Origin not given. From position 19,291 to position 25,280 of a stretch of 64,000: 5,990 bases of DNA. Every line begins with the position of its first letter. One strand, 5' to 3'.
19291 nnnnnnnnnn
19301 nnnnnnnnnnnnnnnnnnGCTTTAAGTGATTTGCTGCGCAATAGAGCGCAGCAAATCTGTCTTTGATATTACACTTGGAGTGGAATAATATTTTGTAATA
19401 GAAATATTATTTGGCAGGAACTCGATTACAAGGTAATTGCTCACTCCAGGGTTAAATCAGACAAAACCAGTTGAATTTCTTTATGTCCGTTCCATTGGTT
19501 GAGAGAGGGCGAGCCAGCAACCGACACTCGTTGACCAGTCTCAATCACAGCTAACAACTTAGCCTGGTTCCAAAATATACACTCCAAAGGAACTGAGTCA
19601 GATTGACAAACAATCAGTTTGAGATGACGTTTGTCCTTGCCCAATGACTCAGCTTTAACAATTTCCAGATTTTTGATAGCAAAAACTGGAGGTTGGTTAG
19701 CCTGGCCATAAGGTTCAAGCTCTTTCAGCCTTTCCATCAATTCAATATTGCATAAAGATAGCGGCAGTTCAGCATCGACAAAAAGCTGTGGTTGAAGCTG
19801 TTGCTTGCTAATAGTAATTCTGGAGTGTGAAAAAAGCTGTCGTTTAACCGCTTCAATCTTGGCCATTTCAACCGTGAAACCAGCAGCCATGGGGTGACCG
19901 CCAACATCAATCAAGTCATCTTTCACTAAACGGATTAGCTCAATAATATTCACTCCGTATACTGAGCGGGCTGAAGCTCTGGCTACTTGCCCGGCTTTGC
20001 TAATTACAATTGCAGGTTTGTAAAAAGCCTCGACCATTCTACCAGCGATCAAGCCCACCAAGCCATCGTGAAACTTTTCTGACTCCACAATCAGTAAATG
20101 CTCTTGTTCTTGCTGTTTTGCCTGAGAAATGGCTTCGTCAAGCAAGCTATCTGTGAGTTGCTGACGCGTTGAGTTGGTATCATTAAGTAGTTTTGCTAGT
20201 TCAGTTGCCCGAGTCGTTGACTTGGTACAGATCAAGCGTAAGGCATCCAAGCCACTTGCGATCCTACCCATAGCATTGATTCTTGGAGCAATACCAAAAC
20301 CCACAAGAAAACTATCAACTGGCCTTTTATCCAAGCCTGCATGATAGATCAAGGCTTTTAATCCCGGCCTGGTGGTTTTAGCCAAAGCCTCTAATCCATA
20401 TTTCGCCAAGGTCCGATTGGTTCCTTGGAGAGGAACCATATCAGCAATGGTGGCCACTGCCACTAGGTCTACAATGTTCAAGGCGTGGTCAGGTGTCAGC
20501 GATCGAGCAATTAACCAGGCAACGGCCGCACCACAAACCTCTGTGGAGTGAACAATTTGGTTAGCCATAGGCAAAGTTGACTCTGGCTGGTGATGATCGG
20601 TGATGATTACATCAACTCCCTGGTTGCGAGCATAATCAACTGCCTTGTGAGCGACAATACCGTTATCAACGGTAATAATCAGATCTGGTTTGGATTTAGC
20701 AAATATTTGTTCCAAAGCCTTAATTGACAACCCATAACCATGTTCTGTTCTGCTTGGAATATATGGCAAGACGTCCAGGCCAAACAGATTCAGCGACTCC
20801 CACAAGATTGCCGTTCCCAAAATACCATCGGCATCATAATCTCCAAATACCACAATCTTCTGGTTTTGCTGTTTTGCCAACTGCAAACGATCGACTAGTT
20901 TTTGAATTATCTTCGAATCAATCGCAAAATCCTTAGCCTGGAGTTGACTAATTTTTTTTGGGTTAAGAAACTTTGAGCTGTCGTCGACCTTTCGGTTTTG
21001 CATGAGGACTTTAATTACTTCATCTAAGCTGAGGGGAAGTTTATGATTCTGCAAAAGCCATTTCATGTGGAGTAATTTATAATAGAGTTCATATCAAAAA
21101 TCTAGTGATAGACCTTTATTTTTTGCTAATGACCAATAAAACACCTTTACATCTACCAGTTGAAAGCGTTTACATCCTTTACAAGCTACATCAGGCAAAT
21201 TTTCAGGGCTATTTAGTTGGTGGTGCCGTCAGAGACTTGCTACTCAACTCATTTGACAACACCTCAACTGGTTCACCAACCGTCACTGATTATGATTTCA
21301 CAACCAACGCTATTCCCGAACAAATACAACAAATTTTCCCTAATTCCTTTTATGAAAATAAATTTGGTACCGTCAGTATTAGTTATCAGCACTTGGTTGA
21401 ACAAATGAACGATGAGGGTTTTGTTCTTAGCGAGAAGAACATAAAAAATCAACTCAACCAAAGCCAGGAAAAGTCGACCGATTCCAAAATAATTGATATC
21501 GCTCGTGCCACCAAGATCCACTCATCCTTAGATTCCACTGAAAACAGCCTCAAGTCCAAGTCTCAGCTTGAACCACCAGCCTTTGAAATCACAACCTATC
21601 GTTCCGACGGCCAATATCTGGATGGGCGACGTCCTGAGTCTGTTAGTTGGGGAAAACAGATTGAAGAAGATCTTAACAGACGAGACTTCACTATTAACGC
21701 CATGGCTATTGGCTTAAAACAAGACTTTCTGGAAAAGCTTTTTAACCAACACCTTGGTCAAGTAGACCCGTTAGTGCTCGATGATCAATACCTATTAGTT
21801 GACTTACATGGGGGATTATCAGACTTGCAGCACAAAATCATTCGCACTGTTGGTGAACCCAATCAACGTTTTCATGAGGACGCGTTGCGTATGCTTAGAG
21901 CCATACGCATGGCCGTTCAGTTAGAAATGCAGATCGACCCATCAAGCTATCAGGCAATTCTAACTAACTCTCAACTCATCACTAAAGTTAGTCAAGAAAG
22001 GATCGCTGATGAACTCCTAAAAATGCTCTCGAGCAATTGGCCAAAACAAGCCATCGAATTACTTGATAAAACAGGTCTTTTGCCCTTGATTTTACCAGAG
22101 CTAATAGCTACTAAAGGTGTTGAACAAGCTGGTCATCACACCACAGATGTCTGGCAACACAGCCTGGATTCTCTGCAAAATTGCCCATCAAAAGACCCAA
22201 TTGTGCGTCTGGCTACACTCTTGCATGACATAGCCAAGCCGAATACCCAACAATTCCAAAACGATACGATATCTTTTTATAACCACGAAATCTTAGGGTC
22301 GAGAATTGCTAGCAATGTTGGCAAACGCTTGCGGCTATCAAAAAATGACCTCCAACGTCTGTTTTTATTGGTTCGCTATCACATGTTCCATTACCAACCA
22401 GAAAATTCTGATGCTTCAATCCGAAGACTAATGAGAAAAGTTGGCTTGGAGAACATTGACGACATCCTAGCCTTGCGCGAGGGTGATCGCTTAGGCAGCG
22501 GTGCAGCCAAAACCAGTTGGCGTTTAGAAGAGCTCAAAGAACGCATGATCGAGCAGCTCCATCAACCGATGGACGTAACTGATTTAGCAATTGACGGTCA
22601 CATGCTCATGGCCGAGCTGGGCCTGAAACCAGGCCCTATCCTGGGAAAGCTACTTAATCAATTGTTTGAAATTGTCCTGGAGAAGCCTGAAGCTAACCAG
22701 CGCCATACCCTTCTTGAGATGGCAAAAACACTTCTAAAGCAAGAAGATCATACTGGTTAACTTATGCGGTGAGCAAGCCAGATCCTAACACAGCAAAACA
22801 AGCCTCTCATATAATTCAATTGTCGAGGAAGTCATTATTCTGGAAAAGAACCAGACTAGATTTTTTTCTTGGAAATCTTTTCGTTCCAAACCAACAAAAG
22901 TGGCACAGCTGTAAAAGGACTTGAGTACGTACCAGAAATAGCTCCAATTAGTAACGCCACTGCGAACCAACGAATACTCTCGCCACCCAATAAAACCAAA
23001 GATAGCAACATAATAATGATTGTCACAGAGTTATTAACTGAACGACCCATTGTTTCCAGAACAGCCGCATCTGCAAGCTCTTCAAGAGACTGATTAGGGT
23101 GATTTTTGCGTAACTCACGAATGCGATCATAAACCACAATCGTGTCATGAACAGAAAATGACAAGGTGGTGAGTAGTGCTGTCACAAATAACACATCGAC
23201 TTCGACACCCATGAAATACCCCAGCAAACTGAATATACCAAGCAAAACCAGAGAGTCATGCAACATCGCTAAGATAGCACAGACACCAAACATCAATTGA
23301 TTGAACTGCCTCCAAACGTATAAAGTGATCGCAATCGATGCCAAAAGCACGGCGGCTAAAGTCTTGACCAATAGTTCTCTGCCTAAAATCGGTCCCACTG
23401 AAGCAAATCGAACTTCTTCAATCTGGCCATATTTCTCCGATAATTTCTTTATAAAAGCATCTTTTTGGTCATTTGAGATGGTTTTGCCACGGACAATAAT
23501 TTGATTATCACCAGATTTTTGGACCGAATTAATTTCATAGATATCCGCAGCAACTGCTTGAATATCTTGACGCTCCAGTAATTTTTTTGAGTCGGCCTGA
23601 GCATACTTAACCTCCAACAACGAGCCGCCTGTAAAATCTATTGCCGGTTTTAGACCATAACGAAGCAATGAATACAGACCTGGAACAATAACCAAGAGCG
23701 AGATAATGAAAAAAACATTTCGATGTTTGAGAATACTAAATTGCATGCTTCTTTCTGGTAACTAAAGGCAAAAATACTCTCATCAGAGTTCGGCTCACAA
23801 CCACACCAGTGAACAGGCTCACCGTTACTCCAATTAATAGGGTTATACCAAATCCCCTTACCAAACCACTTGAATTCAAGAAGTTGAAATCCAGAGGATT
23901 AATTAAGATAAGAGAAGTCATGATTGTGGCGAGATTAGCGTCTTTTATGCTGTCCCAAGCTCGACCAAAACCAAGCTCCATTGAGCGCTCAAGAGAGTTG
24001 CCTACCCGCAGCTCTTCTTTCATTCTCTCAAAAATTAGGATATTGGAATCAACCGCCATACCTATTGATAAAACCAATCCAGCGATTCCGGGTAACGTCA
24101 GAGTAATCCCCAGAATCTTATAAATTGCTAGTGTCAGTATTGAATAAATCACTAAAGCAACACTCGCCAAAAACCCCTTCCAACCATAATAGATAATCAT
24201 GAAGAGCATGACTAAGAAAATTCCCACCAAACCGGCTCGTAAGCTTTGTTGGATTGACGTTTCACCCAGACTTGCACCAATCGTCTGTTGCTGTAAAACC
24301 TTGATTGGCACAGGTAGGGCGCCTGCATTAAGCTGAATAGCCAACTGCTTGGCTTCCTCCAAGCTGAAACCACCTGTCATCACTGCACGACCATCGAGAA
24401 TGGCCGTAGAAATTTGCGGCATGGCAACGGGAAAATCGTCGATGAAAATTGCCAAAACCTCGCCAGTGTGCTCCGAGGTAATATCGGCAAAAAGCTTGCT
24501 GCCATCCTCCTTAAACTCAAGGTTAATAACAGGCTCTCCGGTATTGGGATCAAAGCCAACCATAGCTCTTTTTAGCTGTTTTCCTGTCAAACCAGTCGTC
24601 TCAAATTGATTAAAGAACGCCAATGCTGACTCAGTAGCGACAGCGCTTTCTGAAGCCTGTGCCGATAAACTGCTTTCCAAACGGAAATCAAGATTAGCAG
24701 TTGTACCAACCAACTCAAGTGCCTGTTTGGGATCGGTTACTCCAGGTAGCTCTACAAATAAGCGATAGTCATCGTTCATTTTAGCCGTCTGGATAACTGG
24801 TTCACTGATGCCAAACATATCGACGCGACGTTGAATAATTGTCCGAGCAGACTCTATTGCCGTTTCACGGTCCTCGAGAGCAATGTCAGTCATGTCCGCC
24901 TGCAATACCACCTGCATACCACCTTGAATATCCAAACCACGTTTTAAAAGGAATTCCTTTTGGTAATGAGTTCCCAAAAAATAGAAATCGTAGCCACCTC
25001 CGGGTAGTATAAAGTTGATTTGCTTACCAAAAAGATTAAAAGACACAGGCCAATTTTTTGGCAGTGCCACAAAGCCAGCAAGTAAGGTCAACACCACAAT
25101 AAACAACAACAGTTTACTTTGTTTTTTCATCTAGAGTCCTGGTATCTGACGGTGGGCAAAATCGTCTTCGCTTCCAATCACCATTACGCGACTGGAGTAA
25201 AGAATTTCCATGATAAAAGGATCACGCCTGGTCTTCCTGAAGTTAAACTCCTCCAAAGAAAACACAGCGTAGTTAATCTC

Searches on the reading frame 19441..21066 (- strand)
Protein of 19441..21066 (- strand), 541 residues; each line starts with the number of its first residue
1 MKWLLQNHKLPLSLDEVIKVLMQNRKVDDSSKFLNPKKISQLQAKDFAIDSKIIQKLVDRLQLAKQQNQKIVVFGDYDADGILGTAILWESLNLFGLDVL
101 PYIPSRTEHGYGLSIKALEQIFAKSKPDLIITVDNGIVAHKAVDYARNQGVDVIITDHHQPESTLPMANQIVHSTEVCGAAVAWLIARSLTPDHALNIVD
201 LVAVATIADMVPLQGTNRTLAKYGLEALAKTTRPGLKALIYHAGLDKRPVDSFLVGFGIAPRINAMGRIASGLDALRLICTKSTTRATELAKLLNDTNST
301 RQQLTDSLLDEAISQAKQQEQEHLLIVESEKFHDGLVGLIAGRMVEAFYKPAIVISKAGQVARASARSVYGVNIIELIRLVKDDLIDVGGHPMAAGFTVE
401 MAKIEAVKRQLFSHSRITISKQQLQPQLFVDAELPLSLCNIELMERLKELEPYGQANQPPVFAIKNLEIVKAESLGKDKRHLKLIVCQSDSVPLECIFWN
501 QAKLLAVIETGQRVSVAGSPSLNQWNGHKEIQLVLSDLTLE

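Call 22: search_protein_families(library=pfam, proteins=[window:19441-21066:-], max_evalue=0.0001)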
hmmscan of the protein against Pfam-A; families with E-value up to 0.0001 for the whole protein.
window:19441-21066:- (541 aa): 3 families
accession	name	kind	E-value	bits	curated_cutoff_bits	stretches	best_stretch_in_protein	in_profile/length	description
PF17768.7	RecJ_OB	-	6.7e-30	103.8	27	1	430-537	1-107/107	RecJ OB domain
PF01368.27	DHH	-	1.7e-20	74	28.1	1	70-205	1-124/125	DHH family, N-terminal domain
PF02272.25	DHHA1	-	5.7e-12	46.4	25.9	1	325-407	5-92/102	DHHA1 domain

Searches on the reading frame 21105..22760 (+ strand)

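Call 22: search_protein_families(library=pfam, proteins=[window:21105-22760:+], max_evalue=0.0001)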
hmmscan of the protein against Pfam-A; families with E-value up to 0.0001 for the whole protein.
window:21105-22760:+ (551 aa): 4 families
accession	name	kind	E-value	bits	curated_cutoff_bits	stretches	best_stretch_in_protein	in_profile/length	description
PF01743.26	PolyA_pol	-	2.8e-25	89.5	23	2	154-247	55-126/126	Poly A polymerase head domain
PF12627.12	PolyA_pol_RNAbd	-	6.8e-18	64.6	22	1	275-333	2-60/64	Probable RNA and SrmB- binding site of polymerase A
PF13735.12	tRNA_NucTran2_2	-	3.3e-10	40.6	27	1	441-540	59-149/149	tRNA nucleotidyltransferase domain 2 putative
PF01966.28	HD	-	2.5e-08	34.6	22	1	365-437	25-93/116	HD domain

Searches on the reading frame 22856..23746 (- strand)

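Call 22: search_protein_families(library=pfam, proteins=[window:22856-23746:-], max_evalue=0.0001)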
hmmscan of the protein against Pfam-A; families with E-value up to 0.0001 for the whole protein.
window:22856-23746:- (296 aa): 2 families
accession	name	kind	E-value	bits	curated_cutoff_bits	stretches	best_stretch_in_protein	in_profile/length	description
PF02355.23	SecD_SecF_C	-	1e-47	162.5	20.5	1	101-289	5-188/189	Protein export membrane protein SecD/SecF, C-terminal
PF07549.19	Sec_GG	-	1.6e-05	24.7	20.3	1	26-51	2-27/28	SecD/SecF GG Motif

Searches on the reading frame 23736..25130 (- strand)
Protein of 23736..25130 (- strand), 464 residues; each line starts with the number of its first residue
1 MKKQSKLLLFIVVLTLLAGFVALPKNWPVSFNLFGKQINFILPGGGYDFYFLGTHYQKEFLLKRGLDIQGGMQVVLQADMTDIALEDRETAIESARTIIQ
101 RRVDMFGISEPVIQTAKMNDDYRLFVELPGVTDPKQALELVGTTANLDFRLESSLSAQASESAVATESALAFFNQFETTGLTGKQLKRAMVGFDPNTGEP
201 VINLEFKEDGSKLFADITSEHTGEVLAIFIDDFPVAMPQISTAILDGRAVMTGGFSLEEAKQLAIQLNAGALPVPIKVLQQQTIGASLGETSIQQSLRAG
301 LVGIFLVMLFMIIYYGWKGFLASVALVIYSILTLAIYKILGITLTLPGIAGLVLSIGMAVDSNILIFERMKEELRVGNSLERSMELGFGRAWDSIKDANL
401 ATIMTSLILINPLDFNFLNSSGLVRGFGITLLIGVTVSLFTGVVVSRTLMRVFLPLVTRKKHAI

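Call 22: search_protein_families(library=pfam, proteins=[window:23736-25130:-], max_evalue=0.0001)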
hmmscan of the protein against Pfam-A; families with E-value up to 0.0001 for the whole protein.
window:23736-25130:- (464 aa): 5 families
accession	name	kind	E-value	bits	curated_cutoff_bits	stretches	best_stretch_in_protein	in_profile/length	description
PF22599.2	SecDF_P1_head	-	2.1e-26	92.5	27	1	178-274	18-114/114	SecDF, P1 head subdomain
PF21760.3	SecD_1st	-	4.9e-19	68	27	1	92-152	1-58/60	Protein translocase subunit SecDF, P1 domain, N-terminal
PF02355.23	SecD_SecF_C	-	9.7e-15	54.9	20.5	1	276-451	13-184/189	Protein export membrane protein SecD/SecF, C-terminal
PF00873.25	ACR_tran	-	7.7e-08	31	28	1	290-458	327-494/1021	AcrB/AcrD/AcrF family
PF03176.21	MMPL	-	1.5e-05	24.6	20.5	1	323-444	180-299/333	MMPL family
